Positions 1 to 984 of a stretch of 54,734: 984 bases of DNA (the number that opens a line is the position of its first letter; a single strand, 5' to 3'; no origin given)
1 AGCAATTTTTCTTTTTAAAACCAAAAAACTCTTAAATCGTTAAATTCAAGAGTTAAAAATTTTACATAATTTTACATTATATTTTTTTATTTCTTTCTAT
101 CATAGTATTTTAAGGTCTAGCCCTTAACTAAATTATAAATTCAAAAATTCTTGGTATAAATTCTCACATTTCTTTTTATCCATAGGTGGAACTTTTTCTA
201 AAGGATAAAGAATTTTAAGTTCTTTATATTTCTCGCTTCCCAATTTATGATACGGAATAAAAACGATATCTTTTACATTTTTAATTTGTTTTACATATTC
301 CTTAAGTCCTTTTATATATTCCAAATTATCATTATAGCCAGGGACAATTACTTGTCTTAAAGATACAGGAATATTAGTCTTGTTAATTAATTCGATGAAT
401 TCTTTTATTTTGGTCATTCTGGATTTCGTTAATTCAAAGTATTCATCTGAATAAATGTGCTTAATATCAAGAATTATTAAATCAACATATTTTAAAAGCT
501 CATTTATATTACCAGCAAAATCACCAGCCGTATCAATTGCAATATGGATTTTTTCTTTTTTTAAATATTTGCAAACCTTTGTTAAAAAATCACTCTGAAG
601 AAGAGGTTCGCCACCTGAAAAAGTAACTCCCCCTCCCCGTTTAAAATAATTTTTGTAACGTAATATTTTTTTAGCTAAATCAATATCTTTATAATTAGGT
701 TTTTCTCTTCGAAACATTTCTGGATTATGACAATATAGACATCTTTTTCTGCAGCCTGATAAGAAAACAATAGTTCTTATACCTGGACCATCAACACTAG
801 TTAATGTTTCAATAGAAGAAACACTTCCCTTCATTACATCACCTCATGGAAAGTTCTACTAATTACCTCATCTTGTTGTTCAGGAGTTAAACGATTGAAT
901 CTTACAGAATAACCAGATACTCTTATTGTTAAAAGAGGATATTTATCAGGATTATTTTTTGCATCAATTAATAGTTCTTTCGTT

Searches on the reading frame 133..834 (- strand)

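Call 77: search_protein_families(library=pfam, proteins=[window:133-834:-], max_evalue=0.001)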
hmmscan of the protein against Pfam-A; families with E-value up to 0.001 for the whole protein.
window:133-834:- (233 aa): 2 families
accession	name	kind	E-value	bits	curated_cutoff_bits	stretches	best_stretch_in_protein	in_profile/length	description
PF04055.27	Radical_SAM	-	4.3e-20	73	29.5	1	22-170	1-157/166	Radical SAM superfamily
PF13353.11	Fer4_12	-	7.7e-17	62.3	22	1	14-126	1-117/137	4Fe-4S single cluster domain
